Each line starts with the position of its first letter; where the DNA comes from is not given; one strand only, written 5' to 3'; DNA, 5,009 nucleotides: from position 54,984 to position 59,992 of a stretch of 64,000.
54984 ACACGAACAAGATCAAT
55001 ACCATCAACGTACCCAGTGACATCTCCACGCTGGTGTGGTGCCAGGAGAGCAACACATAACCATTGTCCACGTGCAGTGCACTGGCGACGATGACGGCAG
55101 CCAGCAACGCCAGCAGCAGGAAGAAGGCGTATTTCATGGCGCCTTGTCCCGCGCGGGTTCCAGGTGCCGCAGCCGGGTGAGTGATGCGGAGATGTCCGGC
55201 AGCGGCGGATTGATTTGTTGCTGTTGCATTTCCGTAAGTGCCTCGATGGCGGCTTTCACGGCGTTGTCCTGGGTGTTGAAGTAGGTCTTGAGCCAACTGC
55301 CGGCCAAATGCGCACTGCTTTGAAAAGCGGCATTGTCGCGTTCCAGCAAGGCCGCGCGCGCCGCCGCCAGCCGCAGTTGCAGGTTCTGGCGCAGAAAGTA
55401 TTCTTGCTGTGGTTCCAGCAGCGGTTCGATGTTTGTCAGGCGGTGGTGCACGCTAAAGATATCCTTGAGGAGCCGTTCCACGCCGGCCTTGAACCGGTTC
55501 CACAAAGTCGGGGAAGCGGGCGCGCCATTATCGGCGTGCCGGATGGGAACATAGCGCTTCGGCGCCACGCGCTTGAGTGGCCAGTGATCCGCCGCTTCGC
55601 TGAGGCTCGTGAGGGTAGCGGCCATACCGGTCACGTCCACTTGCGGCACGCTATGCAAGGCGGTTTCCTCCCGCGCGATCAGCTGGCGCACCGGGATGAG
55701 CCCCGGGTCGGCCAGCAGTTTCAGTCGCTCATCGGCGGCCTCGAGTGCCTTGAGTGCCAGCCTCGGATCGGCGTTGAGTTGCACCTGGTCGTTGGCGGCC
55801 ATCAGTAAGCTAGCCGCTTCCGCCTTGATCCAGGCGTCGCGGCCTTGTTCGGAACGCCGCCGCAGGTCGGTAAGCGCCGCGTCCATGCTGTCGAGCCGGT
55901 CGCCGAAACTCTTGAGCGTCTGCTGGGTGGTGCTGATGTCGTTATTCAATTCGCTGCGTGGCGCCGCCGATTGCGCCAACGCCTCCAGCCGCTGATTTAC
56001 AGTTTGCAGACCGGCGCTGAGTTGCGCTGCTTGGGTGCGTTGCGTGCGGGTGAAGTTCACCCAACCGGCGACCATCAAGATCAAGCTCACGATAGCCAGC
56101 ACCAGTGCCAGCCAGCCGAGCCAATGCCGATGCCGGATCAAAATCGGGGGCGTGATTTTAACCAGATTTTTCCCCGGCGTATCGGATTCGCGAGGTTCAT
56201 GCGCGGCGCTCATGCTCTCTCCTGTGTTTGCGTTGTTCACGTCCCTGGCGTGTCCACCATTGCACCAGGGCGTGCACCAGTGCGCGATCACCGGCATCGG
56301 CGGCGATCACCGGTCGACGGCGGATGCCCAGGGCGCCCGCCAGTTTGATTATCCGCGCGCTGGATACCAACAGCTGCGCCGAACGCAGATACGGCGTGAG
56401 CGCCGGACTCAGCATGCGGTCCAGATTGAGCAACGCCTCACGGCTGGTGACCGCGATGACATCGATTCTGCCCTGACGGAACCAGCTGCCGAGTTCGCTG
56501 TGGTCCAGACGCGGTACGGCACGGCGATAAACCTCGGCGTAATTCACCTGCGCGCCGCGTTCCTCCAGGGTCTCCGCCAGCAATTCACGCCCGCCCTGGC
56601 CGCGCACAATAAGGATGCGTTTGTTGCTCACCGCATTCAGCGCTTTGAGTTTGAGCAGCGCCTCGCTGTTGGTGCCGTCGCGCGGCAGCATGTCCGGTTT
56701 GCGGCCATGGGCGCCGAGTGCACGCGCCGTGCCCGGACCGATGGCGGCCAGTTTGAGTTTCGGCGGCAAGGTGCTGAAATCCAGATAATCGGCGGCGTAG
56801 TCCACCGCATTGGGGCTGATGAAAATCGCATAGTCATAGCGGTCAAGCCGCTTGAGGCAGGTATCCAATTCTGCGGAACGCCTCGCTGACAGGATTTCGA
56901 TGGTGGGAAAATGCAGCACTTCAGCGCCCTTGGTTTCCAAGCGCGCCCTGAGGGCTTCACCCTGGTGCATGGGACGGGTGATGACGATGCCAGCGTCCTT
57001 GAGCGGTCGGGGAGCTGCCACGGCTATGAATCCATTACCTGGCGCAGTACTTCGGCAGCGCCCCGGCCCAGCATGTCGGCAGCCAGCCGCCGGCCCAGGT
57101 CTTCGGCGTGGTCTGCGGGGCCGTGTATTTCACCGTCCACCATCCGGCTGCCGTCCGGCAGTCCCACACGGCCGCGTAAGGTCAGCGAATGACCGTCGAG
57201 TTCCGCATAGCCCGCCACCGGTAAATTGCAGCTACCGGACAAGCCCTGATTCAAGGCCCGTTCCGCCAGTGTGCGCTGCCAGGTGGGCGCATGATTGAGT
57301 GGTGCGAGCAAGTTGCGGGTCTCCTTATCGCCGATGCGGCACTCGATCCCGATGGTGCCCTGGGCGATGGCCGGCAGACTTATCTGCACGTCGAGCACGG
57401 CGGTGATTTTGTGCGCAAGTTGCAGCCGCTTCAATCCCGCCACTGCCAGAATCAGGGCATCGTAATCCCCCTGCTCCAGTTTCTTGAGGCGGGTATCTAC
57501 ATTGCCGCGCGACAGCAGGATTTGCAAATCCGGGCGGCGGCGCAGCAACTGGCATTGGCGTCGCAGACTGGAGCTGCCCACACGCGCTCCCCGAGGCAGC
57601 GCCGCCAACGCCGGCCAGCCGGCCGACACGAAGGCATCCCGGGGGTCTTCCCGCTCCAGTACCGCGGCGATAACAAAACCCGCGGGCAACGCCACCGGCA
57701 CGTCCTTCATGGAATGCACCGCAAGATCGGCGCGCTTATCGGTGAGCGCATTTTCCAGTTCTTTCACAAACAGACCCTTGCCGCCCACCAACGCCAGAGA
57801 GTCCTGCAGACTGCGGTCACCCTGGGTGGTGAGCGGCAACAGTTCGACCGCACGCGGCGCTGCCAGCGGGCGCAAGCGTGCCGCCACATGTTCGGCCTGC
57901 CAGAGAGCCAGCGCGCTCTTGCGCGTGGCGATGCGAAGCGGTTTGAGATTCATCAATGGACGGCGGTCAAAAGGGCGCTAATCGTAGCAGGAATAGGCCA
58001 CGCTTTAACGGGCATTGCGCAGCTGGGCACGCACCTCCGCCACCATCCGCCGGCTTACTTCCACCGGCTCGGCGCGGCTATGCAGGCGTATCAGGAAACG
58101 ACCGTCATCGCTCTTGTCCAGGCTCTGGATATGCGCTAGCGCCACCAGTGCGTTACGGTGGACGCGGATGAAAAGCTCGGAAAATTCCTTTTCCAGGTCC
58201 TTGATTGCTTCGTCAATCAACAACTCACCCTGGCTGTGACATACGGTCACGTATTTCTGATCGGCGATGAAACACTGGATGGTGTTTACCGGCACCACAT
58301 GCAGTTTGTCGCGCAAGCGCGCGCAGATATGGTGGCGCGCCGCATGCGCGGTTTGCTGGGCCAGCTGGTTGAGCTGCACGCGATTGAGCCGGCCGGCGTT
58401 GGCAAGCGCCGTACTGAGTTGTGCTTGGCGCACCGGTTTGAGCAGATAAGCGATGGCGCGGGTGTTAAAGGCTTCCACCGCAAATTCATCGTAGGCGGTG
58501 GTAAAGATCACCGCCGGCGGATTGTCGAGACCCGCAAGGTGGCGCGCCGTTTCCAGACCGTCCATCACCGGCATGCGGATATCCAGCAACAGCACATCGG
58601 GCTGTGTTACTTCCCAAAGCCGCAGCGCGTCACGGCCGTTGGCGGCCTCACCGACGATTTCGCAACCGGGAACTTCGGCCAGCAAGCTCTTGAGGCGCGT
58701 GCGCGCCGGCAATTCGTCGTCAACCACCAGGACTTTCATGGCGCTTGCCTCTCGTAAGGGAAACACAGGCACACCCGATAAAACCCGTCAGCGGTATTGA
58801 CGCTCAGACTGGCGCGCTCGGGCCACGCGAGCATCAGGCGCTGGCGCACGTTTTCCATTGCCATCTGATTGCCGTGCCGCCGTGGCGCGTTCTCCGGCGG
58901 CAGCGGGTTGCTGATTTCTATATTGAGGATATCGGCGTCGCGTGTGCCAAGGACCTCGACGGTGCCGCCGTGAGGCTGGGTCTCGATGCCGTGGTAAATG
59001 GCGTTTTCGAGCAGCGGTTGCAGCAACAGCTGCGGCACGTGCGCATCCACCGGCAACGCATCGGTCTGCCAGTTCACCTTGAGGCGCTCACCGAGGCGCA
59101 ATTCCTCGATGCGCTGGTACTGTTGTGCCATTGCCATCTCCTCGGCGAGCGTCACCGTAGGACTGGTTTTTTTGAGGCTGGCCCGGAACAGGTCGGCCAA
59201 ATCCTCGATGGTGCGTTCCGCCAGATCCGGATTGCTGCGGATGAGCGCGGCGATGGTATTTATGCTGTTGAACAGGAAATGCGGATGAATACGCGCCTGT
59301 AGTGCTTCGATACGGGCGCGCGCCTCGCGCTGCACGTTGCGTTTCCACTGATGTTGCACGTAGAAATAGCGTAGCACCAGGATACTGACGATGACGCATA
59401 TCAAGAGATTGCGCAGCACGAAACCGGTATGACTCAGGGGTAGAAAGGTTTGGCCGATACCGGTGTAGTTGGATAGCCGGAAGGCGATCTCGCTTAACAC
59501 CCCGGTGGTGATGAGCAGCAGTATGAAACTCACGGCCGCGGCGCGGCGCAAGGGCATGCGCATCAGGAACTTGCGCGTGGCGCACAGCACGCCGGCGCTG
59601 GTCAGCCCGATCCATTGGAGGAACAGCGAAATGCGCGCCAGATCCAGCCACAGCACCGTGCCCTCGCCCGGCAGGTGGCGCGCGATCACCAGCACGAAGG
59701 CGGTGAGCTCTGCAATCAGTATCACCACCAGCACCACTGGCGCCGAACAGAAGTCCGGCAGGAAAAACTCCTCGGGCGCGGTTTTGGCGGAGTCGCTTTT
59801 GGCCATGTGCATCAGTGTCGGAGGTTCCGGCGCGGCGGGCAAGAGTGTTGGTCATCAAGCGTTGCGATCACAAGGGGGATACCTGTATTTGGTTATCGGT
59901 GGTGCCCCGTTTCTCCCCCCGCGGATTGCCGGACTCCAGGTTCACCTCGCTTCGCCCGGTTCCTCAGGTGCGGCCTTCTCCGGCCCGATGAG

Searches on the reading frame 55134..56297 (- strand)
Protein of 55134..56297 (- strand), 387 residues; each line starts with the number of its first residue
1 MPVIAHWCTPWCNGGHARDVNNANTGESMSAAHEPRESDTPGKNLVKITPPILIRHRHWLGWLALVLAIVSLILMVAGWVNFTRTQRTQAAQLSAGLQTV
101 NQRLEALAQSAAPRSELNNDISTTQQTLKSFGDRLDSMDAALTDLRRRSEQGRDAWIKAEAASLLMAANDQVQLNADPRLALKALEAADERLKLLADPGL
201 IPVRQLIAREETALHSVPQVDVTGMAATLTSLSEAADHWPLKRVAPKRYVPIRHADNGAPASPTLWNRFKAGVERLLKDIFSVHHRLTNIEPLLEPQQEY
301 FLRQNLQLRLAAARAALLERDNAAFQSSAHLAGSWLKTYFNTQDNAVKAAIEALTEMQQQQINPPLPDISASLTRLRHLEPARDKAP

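Call 67: search_protein_families(library=pfam, proteins=[window:55134-56297:-], max_evalue=0.0001)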
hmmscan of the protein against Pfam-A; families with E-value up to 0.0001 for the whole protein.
window:55134-56297:- (387 aa): 1 family
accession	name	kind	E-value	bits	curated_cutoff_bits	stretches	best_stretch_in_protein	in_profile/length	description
PF04375.19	HemX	-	6.8e-44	150.7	25.9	1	153-380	2-229/236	HemX, putative uroporphyrinogen-III C-methyltransferase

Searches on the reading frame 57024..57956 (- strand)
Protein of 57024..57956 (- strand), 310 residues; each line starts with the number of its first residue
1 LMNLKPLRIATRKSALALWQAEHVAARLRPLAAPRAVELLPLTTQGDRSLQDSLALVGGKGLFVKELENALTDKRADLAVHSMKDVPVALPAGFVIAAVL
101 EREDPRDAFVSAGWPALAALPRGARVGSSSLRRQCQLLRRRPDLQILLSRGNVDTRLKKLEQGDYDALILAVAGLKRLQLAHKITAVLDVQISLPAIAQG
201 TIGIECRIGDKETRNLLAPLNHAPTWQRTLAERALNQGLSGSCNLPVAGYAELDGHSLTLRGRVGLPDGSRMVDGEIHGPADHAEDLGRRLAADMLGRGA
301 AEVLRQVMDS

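Call 67: search_protein_families(library=pfam, proteins=[window:57024-57956:-], max_evalue=0.0001)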
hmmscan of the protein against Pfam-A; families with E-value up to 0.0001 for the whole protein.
window:57024-57956:- (310 aa): 2 families
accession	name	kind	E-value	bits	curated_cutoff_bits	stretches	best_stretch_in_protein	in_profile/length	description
PF01379.25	Porphobil_deam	-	1.1e-80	270.6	22.1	1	7-214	1-206/207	Porphobilinogen deaminase, dipyromethane cofactor binding domain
PF03900.20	Porphobil_deamC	-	6.1e-16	59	26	1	226-296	1-73/74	Porphobilinogen deaminase, C-terminal domain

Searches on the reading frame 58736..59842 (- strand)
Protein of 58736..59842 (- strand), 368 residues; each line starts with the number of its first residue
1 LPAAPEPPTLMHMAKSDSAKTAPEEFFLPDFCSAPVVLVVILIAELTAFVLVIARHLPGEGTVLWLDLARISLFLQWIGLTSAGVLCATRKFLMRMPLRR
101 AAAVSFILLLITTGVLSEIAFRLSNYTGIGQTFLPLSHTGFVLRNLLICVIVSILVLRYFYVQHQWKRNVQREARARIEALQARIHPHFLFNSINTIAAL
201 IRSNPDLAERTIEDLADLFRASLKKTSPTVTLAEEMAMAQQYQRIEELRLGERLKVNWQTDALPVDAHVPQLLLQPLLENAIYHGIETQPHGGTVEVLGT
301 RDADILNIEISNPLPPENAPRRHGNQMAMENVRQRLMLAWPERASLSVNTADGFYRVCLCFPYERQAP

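Call 67: search_protein_families(library=pfam, proteins=[window:58736-59842:-], max_evalue=0.0001)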
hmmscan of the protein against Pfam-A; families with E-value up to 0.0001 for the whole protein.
window:58736-59842:- (368 aa): 1 family
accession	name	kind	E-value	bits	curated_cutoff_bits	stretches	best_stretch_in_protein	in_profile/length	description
PF06580.19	His_kinase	-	7e-24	84.3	25.2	1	176-254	1-81/81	Histidine kinase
